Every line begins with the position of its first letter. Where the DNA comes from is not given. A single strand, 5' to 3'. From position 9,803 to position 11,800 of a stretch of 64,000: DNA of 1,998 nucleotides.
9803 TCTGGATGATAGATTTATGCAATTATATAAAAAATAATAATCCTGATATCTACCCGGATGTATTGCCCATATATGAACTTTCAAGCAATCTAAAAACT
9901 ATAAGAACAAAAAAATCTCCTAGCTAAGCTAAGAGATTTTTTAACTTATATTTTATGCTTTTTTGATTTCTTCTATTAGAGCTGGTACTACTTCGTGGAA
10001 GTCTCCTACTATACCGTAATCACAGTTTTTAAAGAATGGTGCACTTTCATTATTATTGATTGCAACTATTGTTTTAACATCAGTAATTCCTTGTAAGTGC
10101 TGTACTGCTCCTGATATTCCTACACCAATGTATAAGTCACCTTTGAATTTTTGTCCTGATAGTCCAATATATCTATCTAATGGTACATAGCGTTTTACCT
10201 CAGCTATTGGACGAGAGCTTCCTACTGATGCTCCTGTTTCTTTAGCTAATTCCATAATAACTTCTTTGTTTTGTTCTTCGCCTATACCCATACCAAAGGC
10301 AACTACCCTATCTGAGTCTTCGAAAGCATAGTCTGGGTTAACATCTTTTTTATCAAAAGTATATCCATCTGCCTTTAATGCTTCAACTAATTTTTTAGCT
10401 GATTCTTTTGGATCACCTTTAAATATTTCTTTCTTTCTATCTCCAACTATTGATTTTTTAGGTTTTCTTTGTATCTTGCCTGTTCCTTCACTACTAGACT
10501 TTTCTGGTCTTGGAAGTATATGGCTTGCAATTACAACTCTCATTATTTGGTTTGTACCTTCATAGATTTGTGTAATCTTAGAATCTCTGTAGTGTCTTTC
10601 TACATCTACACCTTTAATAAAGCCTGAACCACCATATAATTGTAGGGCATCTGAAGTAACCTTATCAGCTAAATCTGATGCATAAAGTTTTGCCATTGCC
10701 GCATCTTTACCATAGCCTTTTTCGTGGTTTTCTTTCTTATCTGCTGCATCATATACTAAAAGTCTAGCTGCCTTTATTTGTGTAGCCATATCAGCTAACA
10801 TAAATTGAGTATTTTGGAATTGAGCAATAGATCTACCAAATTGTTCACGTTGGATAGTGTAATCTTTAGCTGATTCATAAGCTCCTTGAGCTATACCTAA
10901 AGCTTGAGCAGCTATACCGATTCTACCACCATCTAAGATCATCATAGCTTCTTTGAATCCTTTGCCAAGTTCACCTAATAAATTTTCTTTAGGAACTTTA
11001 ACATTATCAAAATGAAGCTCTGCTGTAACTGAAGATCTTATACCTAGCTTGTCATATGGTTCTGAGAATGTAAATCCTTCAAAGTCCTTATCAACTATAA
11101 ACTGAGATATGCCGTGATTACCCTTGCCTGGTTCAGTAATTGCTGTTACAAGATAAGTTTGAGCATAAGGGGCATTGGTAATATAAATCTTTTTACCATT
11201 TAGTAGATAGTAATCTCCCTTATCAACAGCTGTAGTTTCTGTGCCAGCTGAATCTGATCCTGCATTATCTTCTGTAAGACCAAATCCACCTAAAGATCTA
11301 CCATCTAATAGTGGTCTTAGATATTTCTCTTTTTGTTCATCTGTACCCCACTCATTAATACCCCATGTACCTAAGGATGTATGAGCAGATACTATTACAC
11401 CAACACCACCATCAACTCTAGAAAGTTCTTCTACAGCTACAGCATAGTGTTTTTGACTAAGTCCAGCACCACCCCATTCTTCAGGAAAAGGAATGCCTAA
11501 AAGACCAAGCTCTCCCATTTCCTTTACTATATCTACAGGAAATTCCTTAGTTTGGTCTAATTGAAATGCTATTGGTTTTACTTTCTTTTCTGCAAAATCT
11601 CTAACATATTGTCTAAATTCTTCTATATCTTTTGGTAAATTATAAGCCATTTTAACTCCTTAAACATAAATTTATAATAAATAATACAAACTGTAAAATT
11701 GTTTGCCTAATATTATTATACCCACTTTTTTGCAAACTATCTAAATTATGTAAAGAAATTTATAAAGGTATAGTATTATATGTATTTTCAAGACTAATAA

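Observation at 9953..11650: Acyl-CoA dehydrogenase covalently fused to an EtfA domain-II (alpha-FAD) module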

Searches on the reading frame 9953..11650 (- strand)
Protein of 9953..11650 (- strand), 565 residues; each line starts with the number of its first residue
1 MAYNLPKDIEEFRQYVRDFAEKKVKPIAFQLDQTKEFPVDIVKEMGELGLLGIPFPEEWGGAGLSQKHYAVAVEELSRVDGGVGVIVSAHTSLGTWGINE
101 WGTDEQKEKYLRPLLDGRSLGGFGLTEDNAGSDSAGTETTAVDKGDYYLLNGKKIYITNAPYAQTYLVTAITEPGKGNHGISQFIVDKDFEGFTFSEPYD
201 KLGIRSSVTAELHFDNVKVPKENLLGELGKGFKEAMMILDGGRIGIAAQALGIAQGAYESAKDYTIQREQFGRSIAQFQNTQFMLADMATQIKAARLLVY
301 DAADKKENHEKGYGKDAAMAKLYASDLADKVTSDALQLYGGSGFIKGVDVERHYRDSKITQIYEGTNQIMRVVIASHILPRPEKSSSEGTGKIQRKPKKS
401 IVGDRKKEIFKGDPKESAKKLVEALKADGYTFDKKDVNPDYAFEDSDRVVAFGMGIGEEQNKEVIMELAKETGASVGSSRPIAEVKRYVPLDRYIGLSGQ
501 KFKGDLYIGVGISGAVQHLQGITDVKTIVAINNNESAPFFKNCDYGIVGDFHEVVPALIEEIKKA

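Call 3: search_protein_families(library=pfam, proteins=[window:9953-11650:-], max_evalue=0.01)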
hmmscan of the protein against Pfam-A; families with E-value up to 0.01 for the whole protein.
window:9953-11650:- (565 aa): 6 families
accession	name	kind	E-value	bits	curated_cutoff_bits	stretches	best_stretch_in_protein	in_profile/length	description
PF00441.29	Acyl-CoA_dh_1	-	4.1e-46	157.3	22.4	1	229-378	1-149/150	Acyl-CoA dehydrogenase, C-terminal domain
PF02771.21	Acyl-CoA_dh_N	-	1.1e-38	132.5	22.9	1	8-117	3-112/113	Acyl-CoA dehydrogenase, N-terminal domain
PF08028.16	Acyl-CoA_dh_2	-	1.2e-24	87.6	22.7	1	244-367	1-133/134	Acyl-CoA dehydrogenase, C-terminal domain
PF00766.25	ETF_alpha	-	2.4e-23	82.3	27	1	444-522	3-80/81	Electron transfer flavoprotein FAD-binding domain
PF02770.24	Acyl-CoA_dh_M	-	2.9e-23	82.3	33.3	1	123-217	2-97/97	Acyl-CoA dehydrogenase, middle domain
PF22924.1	ACOX_C_alpha1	-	1.4e-05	25.4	27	1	263-376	50-166/169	Acyl-CoA oxidase, C-alpha1 domain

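Call 4: search_protein_families(library=ncbifam, proteins=[window:9953-11650:-], max_evalue=0.01)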
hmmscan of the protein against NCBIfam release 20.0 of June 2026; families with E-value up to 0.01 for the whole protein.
window:9953-11650:- (565 aa): 29 families (the best 25 are shown)
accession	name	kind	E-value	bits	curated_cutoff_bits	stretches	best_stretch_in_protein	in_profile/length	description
NF042972.1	AcrlCoAredClosAcrC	equivalog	1.5e-128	428.7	640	1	1-379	1-377/378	acryloyl-CoA reductase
NF045552.1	GlutCoADH_Des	equivalog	4.1e-91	306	470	1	1-377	1-378/387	glutaryl-CoA dehydrogenase Acd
NF058590.1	AcCoDHFadEBacil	equivalog_domain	1.4e-90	304.5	600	1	13-385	29-417/586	acyl-CoA dehydrogenase FadE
NF043006.1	CyhCrbnylCoADH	equivalog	8.6e-89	298.2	650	1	15-379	14-376/380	cyclohexane-1-carbonyl-CoA dehydrogenase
NF042439.1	SulpropCoADesulf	equivalog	1.7e-87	293.6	600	1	14-380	2-372/379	3-sulfinopropanoyl-CoA desulfinase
NF045652.1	ProlPCPDhRedW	equivalog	4.5e-73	246.2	650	1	7-376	2-371/376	L-prolyl-[peptidyl-carrier protein] dehydrogenase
NF053553.1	prodigi_MBC_PigA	equivalog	9.4e-70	235.6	500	1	1-378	1-379/381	prodigiosin MBC biosynthesis dehydrogenase PigA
NF008997.0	PRK12341.1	equivalog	1.8e-61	208.3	537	1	30-379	31-377/382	acyl-CoA dehydrogenase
TIGR03207.1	cyc_hxne_CoA_dh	equivalog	4.5e-59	200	575.35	1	10-377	6-370/372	cyclohexanecarboxyl-CoA dehydrogenase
NF002885.1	PRK03354.1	equivalog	1.9e-53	181.9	540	1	1-376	1-371/378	crotonobetainyl-CoA dehydrogenase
NF052270.1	Staph_DH_FadE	equivalog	2.9e-50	171.2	600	1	12-377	28-392/400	acyl-CoA dehydrogenase FadE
NF049984.1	Rv1679_FadE16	equivalog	2.5e-36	125.7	600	1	28-367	16-354/371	Rv1679 family acyl-CoA dehydrogenase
NF008884.0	PRK11916.1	equivalog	4.2e-33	115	528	1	446-562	194-310/312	electron transfer flavoprotein subunit alpha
NF007000.1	PRK09463.1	subfamily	9e-32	110.2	600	1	30-374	66-430/726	acyl-CoA dehydrogenase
TIGR04022.1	sulfur_SfnB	equivalog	5.2e-31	107.9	430.9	1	18-360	16-362/391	SfnB family sulfur acquisition oxidoreductase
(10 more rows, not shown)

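Call 5: find_homologous_proteins(query=window:9953-11650:-, max_evalue=1e-10)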
Query window:9953-11650:- (565 aa): 8000 proteins with E <= 1e-10 among 8000 candidates; the best 120 are listed.
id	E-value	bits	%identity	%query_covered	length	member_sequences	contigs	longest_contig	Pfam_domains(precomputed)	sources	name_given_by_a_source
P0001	0.0e+0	1195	94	100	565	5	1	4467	PF02770.25,PF22924.2,PF00441.30,PF08028.17,PF00766.26,PF02771.22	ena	-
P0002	0.0e+0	1169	92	100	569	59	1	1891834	PF02770.25,PF22924.2,PF00441.30,PF08028.17,PF00766.26,PF02771.22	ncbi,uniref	ncbi:acyl-CoA dehydrogenase family protein [Anaerococcus nagyae]|uniref:acyl-CoA dehydrogenase famil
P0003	0.0e+0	1149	90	100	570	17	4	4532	PF02770.25,PF22924.2,PF00441.30,PF08028.17,PF00766.26,PF02771.22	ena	-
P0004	0.0e+0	1120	89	100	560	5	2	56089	PF02770.25,PF22924.2,PF00441.30,PF08028.17,PF00766.26,PF02771.22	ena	-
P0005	0.0e+0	1117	88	100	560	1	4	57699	PF02770.25,PF22924.2,PF00441.30,PF08028.17,PF00766.26,PF02771.22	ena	-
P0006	0.0e+0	1095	86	100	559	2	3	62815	PF02770.25,PF22924.2,PF00441.30,PF08028.17,PF00766.26,PF02771.22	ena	-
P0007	0.0e+0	1086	86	100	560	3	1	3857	PF02770.25,PF22924.2,PF00441.30,PF08028.17,PF00766.26,PF02771.22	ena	-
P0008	0.0e+0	1081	86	100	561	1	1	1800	PF02770.25,PF22924.2,PF00441.30,PF08028.17,PF00766.26,PF02771.22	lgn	-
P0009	0.0e+0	1074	85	100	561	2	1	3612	PF02770.25,PF22924.2,PF00441.30,PF08028.17,PF00766.26,PF02771.22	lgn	-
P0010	0.0e+0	1064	84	100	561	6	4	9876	PF02770.25,PF22924.2,PF00441.30,PF08028.17,PF00766.26,PF02771.22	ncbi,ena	-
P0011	0.0e+0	1036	82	100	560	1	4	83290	PF02770.25,PF22924.2,PF00441.30,PF08028.17,PF00766.26,PF02771.22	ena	-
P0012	0.0e+0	1022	81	99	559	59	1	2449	PF02770.25,PF22924.2,PF00441.30,PF08028.17,PF00766.26,PF02771.22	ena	-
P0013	5.6e-296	1001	79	99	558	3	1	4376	PF02770.25,PF22924.2,PF00441.30,PF08028.17,PF00766.26,PF02771.22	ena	-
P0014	6.4e-289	978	77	100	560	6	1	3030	PF02770.25,PF22924.2,PF00441.30,PF08028.17,PF00766.26,PF02771.22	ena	-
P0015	2.0e-284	963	77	100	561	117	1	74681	PF02770.25,PF22924.2,PF00441.30,PF08028.17,PF00766.26,PF02771.22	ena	-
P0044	4.6e-274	929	74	100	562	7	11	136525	PF02770.25,PF22924.2,PF00441.30,PF08028.17,PF00766.26,PF02771.22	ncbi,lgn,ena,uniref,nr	ncbi:acyl-CoA dehydrogenase family protein [uncultured Anaerococcus sp.]|uniref:acyl-CoA dehydrogena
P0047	1.3e-273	927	74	100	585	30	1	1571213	PF02770.25,PF22924.2,PF00441.30,PF08028.17,PF00766.26,PF02771.22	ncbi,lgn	-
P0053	1.9e-270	917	73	100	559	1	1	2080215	PF02770.25,PF22924.2,PF00441.30,PF08028.17,PF00766.26,PF02771.22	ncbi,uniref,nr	uniref:acyl-CoA dehydrogenase family protein n=1 Tax=Anaerococcus mediterraneensis TaxID=1870984 Rep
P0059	2.7e-244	830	67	100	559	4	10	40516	PF02770.25,PF22924.2,PF00441.30,PF08028.17,PF00766.26,PF02771.22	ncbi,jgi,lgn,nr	ncbi:MAG: acyl-CoA dehydrogenase family protein [Anaerococcus sp.]|jgi:alkylation response protein A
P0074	6.6e-226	770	64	99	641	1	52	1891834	PF02770.25,PF22924.2,PF00441.30,PF08028.17,PF00301.26,PF00766.26,PF02771.22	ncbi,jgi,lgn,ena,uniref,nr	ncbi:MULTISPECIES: acyl-CoA dehydrogenase family protein [Anaerococcus]|uniref:Acyl-CoA dehydrogenas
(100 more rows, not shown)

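Call 24: find_encoding_contigs(protein=P0053, flank=10000, max_places=2)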
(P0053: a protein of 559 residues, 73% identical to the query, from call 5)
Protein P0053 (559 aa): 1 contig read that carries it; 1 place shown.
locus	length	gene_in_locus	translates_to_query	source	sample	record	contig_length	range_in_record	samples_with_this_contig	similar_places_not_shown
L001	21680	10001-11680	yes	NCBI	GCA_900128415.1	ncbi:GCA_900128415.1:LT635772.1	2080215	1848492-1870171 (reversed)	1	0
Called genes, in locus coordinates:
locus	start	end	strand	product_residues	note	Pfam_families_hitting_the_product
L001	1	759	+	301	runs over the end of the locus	PF02541:Ppx-GppA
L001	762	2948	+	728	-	PF13089:PP_kinase_N, PF02503:PP_kinase, PF17941:PP_kinase_C_1, PF13091:PLDc_2 (weak), PF13090:PP_kinase_C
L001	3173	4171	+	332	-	PF02557:VanY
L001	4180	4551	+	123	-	PF01042:Ribonuc_L-PSP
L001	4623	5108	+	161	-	PF00293:NUDIX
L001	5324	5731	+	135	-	-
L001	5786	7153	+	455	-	PF00171:Aldedh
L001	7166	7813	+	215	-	-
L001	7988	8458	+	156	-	PF01797:Y1_Tnp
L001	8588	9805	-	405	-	PF00753:Lactamase_B, PF19583:ODP, PF12706:Lactamase_B_2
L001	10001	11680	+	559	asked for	PF02771:Acyl-CoA_dh_N, PF02770:Acyl-CoA_dh_M, PF00441:Acyl-CoA_dh_1, PF08028:Acyl-CoA_dh_2, PF22924:ACOX_C_alpha1 (weak), PF00766:ETF_alpha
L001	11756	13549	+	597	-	PF00795:CN_hydrolase, PF02540:NAD_synthase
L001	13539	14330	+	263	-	PF00149:Metallophos, PF12850:Metallophos_2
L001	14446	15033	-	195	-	PF00565:SNase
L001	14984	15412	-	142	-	PF01475:FUR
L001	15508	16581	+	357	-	PF01297:ZnuA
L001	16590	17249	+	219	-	PF02463:SMC_N (weak), PF13476:AAA_23 (weak), PF00005:ABC_tran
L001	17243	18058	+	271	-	PF00950:ABC-3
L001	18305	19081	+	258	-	PF00378:ECH_1, PF16113:ECH_2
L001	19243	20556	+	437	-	PF03553:Na_H_antiporter (faint)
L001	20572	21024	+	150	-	PF01575:MaoC_dehydratas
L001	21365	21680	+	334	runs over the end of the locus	-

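Call 25: find_encoding_contigs(protein=P0074, flank=10000, max_places=3)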
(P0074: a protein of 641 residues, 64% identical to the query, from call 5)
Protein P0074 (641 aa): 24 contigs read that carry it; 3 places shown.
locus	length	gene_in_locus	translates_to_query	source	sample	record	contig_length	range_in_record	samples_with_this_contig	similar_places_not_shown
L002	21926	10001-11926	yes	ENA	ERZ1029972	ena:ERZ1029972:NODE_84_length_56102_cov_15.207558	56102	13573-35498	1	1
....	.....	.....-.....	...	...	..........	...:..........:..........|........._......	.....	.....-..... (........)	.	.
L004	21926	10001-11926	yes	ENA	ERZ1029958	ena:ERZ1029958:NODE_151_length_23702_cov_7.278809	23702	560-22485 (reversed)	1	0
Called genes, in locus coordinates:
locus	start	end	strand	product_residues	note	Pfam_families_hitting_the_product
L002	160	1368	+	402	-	PF01546:Peptidase_M20, PF07687:M20_dimer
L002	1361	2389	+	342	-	PF02463:SMC_N (weak), PF00005:ABC_tran, PF13304:AAA_21 (weak), PF09383:NIL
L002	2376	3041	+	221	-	PF00528:BPD_transp_1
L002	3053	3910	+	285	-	PF03180:Lipoprotein_9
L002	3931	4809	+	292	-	PF03180:Lipoprotein_9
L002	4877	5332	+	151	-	-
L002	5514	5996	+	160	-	PF00255:GSHPx, PF00578:AhpC-TSA (weak), PF08534:Redoxin (faint)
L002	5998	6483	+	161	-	-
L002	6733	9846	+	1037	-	PF00133:tRNA-synt_1, PF09334:tRNA-synt_1g, PF08264:Anticodon_1, PF19302:DUF5915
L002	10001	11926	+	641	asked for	PF02771:Acyl-CoA_dh_N, PF02770:Acyl-CoA_dh_M, PF00441:Acyl-CoA_dh_1, PF22924:ACOX_C_alpha1 (faint), PF08028:Acyl-CoA_dh_2, PF00766:ETF_alpha, PF00301:Rubredoxin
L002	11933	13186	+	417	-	PF00753:Lactamase_B, PF19583:ODP, PF00258:Flavodoxin_1 (weak), PF12724:Flavodoxin_5 (weak)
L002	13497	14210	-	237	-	PF00872:Transposase_mut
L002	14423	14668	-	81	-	PF00872:Transposase_mut (weak)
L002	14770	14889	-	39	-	-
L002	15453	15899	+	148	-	PF00293:NUDIX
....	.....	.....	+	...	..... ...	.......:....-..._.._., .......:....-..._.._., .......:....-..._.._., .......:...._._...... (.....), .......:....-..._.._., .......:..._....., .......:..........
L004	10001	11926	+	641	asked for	PF02771:Acyl-CoA_dh_N, PF02770:Acyl-CoA_dh_M, PF00441:Acyl-CoA_dh_1, PF22924:ACOX_C_alpha1 (faint), PF08028:Acyl-CoA_dh_2, PF00766:ETF_alpha, PF00301:Rubredoxin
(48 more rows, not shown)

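Call 27: find_encoding_contigs(protein=P0002, flank=10000, max_places=2)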
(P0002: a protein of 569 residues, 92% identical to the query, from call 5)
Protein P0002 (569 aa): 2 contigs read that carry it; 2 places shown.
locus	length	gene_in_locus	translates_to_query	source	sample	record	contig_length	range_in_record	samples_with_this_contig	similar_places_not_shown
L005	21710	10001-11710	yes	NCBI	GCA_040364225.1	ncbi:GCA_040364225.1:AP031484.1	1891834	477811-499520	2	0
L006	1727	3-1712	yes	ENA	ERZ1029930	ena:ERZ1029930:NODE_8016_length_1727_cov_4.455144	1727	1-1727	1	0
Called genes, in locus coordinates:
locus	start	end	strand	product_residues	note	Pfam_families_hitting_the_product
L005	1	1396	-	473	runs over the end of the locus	PF01565:FAD_binding_4, PF02913:FAD-oxidase_C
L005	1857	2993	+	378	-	PF02771:Acyl-CoA_dh_N, PF22924:ACOX_C_alpha1 (faint), PF02770:Acyl-CoA_dh_M, PF00441:Acyl-CoA_dh_1, PF08028:Acyl-CoA_dh_2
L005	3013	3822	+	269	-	PF01012:ETF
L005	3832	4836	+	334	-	PF01012:ETF, PF00766:ETF_alpha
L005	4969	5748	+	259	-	PF00378:ECH_1, PF16113:ECH_2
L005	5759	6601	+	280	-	PF02737:3HCDH_N, PF00725:3HCDH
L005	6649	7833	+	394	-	PF00108:Thiolase_N, PF22691:Thiolase_C_1 (faint), PF00109:ketoacyl-synt (weak), PF02803:Thiolase_C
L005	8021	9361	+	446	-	PF02550:AcetylCoA_hydro, PF13336:AcetylCoA_hyd_C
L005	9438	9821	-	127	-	PF03061:4HBT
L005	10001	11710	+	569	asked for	PF02771:Acyl-CoA_dh_N, PF02770:Acyl-CoA_dh_M, PF00441:Acyl-CoA_dh_1, PF08028:Acyl-CoA_dh_2, PF22924:ACOX_C_alpha1 (weak), PF00766:ETF_alpha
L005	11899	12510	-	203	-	-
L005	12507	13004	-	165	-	PF04073:tRNA_edit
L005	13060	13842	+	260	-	PF13483:Lactamase_B_3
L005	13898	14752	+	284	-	PF02645:DegV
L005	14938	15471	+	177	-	PF05198:IF3_N, PF00707:IF3_C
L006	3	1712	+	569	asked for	PF02771:Acyl-CoA_dh_N, PF02770:Acyl-CoA_dh_M, PF00441:Acyl-CoA_dh_1, PF08028:Acyl-CoA_dh_2, PF22924:ACOX_C_alpha1 (weak), PF00766:ETF_alpha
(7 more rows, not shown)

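Call 28: find_encoding_contigs(protein=P0047, flank=6000, max_places=1)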
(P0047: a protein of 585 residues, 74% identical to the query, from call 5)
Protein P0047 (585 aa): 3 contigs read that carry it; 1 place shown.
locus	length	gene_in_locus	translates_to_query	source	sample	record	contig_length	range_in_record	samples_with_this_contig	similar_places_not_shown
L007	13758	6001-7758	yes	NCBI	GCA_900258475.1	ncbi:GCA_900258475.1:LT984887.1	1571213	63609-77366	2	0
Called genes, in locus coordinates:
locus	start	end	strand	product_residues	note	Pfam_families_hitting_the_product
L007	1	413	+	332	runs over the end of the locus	PF02557:VanY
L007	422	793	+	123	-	PF01042:Ribonuc_L-PSP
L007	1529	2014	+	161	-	PF00293:NUDIX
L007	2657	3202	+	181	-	PF09512:ThiW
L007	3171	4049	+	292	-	PF02110:HK, PF01256:Carb_kinase (weak)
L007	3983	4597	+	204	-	PF02581:TMP-TENI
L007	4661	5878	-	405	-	PF00753:Lactamase_B, PF19583:ODP, PF12706:Lactamase_B_2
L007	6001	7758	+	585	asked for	PF02771:Acyl-CoA_dh_N, PF02770:Acyl-CoA_dh_M, PF00441:Acyl-CoA_dh_1, PF08028:Acyl-CoA_dh_2, PF22924:ACOX_C_alpha1 (faint), PF00766:ETF_alpha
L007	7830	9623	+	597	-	PF00795:CN_hydrolase, PF02540:NAD_synthase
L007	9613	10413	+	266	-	PF00149:Metallophos, PF12850:Metallophos_2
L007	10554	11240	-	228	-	PF00565:SNase, PF27542:ArfC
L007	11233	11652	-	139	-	PF01475:FUR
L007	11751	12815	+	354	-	PF01297:ZnuA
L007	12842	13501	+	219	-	PF02463:SMC_N (faint), PF13476:AAA_23 (weak), PF00005:ABC_tran, PF13304:AAA_21 (faint)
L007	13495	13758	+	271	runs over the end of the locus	PF00950:ABC-3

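Call 29: find_encoding_contigs(protein=P0044, flank=6000, max_places=1)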
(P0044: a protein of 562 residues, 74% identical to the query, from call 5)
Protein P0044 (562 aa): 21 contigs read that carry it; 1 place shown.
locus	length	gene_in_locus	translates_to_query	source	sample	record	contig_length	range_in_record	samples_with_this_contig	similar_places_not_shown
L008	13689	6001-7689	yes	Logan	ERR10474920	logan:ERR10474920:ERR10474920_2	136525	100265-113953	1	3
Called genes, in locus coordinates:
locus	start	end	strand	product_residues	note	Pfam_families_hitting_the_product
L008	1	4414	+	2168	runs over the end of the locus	PF00082:Peptidase_S8, PF06280:fn3_5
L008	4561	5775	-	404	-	PF00753:Lactamase_B, PF19583:ODP, PF12706:Lactamase_B_2 (faint), PF00258:Flavodoxin_1 (weak)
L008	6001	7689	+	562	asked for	PF02771:Acyl-CoA_dh_N, PF02770:Acyl-CoA_dh_M, PF00441:Acyl-CoA_dh_1, PF08028:Acyl-CoA_dh_2, PF22924:ACOX_C_alpha1 (faint), PF00766:ETF_alpha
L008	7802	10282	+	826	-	PF00933:Glyco_hydro_3, PF01915:Glyco_hydro_3_C (weak)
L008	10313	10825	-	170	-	PF05014:Nuc_deoxyrib_tr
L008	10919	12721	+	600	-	PF00795:CN_hydrolase (weak), PF02540:NAD_synthase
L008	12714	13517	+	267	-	PF00149:Metallophos, PF12850:Metallophos_2 (weak)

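Call 30: find_encoding_contigs(protein=P0059, flank=6000, max_places=1)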
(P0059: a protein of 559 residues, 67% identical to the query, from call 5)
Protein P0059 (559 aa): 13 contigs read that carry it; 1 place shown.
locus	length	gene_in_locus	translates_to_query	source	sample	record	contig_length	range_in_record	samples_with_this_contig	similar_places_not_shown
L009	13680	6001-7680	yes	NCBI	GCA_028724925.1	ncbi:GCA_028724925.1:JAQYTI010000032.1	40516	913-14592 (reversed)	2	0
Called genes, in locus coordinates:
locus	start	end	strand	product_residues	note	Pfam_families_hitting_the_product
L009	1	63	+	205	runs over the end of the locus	PF01895:PhoU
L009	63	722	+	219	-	PF00072:Response_reg, PF00486:Trans_reg_C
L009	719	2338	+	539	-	PF00512:HisKA, PF02518:HATPase_c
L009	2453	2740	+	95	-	PF01257:2Fe-2S_thioredx (weak)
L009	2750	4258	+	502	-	PF12838:Fer4_7 (weak), PF25160:LdpA_Fe-S-bd, PF00037:Fer4, PF12837:Fer4_6, PF12838:Fer4_7, PF25160:LdpA_Fe-S-bd, PF00037:Fer4, PF02906:Fe_hyd_lg_C, +10 more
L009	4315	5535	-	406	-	PF00753:Lactamase_B, PF19583:ODP, PF00258:Flavodoxin_1 (weak)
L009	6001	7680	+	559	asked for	PF02771:Acyl-CoA_dh_N, PF02770:Acyl-CoA_dh_M, PF00441:Acyl-CoA_dh_1, PF08028:Acyl-CoA_dh_2, PF22924:ACOX_C_alpha1 (weak), PF00766:ETF_alpha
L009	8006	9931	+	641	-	PF02771:Acyl-CoA_dh_N, PF02770:Acyl-CoA_dh_M, PF00441:Acyl-CoA_dh_1, PF22924:ACOX_C_alpha1 (faint), PF08028:Acyl-CoA_dh_2, PF00766:ETF_alpha, PF00301:Rubredoxin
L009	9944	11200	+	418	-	PF00753:Lactamase_B, PF19583:ODP, PF00258:Flavodoxin_1, PF12724:Flavodoxin_5 (weak)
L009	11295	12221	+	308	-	PF00561:Abhydrolase_1, PF12146:Hydrolase_4, PF10230:LIDHydrolase (weak)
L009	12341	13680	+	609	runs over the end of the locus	PF00795:CN_hydrolase, PF02540:NAD_synthase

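Call 31: find_encoding_contigs(protein=P0015, flank=6000, max_places=1)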
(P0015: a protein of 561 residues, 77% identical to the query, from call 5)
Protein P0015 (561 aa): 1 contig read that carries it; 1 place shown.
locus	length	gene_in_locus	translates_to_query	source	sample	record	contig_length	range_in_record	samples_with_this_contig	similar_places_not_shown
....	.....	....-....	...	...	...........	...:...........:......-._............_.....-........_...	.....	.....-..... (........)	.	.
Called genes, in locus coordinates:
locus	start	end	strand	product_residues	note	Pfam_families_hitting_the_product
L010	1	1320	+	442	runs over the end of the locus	PF01297:ZnuA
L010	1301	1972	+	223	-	PF00005:ABC_tran, PF13304:AAA_21 (faint)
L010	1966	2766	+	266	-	PF00950:ABC-3, PF01032:FecCD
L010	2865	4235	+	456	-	PF00171:Aldedh, PF05893:LuxC (weak)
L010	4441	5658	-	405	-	PF00753:Lactamase_B, PF19583:ODP, PF12706:Lactamase_B_2 (weak)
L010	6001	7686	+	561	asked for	PF02771:Acyl-CoA_dh_N, PF02770:Acyl-CoA_dh_M, PF22924:ACOX_C_alpha1 (faint), PF00441:Acyl-CoA_dh_1, PF08028:Acyl-CoA_dh_2, PF00766:ETF_alpha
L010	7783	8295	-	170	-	PF05014:Nuc_deoxyrib_tr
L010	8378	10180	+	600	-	PF00795:CN_hydrolase, PF02540:NAD_synthase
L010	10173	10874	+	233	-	PF00149:Metallophos, PF12850:Metallophos_2 (weak)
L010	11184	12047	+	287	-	PF01370:Epimerase, PF04321:RmlD_sub_bind, PF16363:GDP_Man_Dehyd, PF02719:Polysacc_synt_2 (weak)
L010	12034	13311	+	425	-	PF00375:SDF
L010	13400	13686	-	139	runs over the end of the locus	PF01475:FUR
